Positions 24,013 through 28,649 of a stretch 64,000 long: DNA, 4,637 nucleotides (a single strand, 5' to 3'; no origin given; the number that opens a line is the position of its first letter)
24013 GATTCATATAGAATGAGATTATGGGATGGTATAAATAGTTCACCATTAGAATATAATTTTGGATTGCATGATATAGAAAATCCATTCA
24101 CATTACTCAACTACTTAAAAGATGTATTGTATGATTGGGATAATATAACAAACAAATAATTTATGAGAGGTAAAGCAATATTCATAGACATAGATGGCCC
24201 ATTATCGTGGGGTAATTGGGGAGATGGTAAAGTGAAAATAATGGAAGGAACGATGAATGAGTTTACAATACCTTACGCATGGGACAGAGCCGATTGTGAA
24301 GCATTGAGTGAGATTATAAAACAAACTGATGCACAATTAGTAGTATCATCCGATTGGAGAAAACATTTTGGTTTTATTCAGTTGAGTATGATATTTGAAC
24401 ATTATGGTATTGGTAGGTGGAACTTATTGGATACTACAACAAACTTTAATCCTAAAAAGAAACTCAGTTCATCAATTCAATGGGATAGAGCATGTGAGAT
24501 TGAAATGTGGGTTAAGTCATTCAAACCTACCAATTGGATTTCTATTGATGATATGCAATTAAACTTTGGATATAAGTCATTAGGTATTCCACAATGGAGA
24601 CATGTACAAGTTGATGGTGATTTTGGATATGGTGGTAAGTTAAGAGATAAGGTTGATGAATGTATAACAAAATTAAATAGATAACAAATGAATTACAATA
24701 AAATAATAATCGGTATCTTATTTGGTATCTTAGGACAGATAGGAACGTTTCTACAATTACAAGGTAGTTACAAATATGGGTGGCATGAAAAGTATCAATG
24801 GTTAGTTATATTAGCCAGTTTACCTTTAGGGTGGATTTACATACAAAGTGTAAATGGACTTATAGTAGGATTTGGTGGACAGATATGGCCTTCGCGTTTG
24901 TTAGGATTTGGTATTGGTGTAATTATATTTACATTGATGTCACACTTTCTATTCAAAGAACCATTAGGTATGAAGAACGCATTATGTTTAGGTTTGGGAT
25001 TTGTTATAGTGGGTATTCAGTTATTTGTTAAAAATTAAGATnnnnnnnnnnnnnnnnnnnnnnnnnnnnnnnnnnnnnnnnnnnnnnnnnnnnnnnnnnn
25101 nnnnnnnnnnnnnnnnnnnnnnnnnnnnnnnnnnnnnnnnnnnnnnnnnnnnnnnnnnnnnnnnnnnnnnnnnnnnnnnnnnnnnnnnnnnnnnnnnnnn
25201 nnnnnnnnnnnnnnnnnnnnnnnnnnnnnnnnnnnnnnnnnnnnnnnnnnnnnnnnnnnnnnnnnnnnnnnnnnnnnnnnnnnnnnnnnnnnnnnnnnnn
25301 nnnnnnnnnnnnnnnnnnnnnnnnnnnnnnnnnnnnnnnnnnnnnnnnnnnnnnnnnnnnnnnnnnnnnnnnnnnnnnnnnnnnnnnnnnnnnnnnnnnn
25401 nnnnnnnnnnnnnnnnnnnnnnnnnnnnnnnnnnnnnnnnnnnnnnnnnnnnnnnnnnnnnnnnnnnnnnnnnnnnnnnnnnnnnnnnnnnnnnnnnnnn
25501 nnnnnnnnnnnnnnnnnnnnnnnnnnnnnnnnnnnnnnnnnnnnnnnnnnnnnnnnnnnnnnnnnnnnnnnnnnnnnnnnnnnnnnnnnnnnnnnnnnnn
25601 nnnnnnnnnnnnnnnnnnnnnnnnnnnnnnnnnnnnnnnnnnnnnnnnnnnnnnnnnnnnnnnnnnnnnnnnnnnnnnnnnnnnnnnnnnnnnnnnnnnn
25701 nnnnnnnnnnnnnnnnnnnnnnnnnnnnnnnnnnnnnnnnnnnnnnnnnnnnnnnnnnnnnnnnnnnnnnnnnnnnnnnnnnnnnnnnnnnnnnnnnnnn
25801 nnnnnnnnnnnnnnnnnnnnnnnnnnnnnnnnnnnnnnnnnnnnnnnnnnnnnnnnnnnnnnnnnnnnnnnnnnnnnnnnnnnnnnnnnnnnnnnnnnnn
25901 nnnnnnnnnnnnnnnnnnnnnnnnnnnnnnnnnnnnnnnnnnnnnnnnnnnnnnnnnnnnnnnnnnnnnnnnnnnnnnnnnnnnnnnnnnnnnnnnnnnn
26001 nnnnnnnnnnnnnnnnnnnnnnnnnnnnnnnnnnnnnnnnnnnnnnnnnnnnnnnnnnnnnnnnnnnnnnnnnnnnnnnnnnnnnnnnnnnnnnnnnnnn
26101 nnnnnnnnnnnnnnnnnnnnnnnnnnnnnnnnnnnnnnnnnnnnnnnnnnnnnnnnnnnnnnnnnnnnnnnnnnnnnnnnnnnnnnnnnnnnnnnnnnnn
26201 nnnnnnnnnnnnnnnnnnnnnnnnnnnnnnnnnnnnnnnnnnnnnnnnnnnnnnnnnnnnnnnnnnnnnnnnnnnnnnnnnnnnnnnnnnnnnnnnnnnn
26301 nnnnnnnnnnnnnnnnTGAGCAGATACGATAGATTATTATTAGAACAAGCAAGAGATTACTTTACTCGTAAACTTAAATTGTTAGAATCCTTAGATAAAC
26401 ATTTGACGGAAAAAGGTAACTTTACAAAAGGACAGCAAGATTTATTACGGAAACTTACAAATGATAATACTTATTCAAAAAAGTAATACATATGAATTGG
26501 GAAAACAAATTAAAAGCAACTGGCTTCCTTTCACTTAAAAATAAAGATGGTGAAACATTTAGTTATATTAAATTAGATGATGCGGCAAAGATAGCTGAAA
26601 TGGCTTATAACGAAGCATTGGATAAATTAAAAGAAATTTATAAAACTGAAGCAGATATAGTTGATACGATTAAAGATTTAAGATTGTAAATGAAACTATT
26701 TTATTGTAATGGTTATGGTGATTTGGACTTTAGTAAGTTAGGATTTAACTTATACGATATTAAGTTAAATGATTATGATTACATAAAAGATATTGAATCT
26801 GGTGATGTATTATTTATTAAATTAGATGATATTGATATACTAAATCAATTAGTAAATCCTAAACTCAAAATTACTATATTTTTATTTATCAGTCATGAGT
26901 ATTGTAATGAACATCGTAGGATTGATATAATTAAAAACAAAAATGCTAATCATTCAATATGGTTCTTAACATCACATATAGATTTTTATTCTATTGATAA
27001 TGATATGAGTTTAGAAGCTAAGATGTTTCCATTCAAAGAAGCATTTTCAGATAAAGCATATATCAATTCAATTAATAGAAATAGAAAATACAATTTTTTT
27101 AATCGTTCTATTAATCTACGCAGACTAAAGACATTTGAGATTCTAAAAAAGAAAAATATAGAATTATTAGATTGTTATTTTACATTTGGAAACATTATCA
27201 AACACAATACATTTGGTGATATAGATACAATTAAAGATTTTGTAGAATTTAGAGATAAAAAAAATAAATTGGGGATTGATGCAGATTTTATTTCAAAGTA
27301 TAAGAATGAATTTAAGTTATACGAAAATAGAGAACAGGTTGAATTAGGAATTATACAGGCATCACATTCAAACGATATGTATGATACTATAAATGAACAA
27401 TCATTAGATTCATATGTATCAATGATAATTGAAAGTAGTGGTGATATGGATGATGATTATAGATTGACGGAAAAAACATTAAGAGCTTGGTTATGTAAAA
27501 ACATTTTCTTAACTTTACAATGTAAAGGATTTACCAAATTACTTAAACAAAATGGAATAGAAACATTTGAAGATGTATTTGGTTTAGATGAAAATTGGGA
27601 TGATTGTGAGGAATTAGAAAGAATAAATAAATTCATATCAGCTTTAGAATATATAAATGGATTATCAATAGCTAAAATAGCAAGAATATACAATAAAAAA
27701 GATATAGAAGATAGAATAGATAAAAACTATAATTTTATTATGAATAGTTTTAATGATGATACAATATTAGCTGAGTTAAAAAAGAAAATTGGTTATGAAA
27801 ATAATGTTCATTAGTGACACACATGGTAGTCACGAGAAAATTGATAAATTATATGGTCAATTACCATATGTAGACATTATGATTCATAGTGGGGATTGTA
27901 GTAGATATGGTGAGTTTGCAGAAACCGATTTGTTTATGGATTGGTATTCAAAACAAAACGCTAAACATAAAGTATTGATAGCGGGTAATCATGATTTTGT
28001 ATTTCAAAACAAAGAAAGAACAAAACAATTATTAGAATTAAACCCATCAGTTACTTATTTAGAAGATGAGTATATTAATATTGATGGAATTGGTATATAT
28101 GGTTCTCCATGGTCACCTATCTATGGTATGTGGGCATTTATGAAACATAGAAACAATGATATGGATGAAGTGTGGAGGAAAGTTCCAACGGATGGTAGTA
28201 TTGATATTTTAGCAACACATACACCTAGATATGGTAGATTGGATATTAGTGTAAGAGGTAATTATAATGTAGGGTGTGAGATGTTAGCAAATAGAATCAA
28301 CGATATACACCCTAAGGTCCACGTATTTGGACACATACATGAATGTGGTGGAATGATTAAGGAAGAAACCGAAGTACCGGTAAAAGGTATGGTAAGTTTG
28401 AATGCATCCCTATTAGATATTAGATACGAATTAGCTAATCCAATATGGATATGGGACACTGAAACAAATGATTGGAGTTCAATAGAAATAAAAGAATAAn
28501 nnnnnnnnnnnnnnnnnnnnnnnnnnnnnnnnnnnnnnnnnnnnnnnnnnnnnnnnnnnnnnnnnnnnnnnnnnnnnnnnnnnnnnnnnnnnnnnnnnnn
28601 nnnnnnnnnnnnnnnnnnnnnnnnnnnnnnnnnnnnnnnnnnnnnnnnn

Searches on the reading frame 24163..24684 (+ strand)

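Call 27: search_protein_families(library=pfam, proteins=[window:24163-24684:+], max_evalue=0.01)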
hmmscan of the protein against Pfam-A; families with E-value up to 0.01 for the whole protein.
window:24163-24684:+ (173 aa): 2 families
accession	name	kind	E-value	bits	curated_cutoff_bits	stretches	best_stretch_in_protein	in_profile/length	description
PF18143.6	HAD_SAK_2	-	2.2e-17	64.2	27.5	1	6-139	2-120/139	HAD domain in Swiss Army Knife RNA repair proteins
PF23588.3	HTH_CHD1_Hrp3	-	0.002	18.5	27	0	120-160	17-56/83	ATP-dependent helicase CHD1-2/hrp3 HTH domain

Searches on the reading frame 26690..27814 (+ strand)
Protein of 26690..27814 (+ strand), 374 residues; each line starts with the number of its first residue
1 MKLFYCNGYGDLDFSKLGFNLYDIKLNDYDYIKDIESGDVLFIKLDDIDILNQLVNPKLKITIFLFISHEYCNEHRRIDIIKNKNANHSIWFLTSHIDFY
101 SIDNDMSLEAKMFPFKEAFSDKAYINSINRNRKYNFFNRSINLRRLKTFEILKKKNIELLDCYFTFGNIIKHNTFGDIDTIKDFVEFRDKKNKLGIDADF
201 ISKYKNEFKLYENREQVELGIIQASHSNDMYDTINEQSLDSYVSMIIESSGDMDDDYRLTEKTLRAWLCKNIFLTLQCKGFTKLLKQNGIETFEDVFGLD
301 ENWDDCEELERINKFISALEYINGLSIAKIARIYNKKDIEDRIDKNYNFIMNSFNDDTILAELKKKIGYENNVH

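Call 4: search_protein_families(library=pfam, proteins=[window:26690-27814:+], max_evalue=1)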
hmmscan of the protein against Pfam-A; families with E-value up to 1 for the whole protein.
window:26690-27814:+ (374 aa): 1 family
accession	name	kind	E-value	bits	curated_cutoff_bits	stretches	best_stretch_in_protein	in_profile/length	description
PF25522.1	OB_cyt-4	-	0.0086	17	27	1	10-55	27-71/77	Mitochondrial protein cyt-4, OB-fold domain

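Call 9: search_dna_similar(query=window:26690-27811:+, collection=phages, mode=protein, max_rows=25, max_evalue=0.001)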
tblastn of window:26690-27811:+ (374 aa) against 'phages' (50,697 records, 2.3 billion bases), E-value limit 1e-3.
No match.

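Call 11: search_protein_families(library=phrogs, proteins=[window:26690-27814:+], max_evalue=0.1)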
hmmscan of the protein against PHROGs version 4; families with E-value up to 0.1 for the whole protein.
window:26690-27814:+ (374 aa): 0 families

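Call 17: find_homologous_proteins(query=A2, max_evalue=0.001)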
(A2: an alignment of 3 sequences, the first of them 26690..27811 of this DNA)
Query A2 (3 sequences) (374 aa, profile of the alignment): 96 proteins with E <= 0.001 among 8000 candidates.
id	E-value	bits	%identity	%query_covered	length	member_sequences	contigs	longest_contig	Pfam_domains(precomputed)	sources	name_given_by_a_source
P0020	1.5e-178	612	99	100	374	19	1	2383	-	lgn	-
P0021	2.7e-169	581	94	100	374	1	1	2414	-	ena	-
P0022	2.8e-169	581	94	100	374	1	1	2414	-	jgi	jgi:hypothetical protein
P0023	3.9e-168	577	93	100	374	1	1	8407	-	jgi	jgi:hypothetical protein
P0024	1.7e-167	575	92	100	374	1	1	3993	-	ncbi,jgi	jgi:hypothetical protein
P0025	8.7e-167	573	91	100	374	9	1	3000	-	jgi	jgi:hypothetical protein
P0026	6.6e-164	564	89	100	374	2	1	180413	-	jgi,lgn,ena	jgi:hypothetical protein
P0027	2.3e-154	532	85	100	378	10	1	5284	-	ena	-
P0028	3.7e-153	528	83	100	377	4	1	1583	-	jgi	jgi:hypothetical protein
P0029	3.5e-152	525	83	100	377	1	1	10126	-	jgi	jgi:hypothetical protein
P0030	8.0e-152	524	82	100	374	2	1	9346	-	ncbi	-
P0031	6.3e-149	514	80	100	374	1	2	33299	-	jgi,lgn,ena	jgi:hypothetical protein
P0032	4.8e-148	511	80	100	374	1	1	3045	-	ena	-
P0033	2.0e-147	509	81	100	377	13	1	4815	-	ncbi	-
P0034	2.5e-144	499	79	100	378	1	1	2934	-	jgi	jgi:hypothetical protein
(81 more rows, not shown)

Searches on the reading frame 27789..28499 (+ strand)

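Call 25: search_protein_families(library=pfam, proteins=[window:27789-28499:+], max_evalue=0.01)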
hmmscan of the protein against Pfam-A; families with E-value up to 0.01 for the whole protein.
window:27789-28499:+ (236 aa): 3 families
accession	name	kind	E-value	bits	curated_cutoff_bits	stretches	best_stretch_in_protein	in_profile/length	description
PF00149.33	Metallophos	-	5.2e-17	63.3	21.5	1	3-186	1-191/191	Calcineurin-like phosphoesterase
PF12850.12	Metallophos_2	-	1.2e-09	38.8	27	1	3-187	1-120/154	Calcineurin-like phosphoesterase superfamily domain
PF14582.11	Metallophos_3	-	0.0052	16.6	28.2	0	1-50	4-53/259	Metallophosphoesterase, calcineurin superfamily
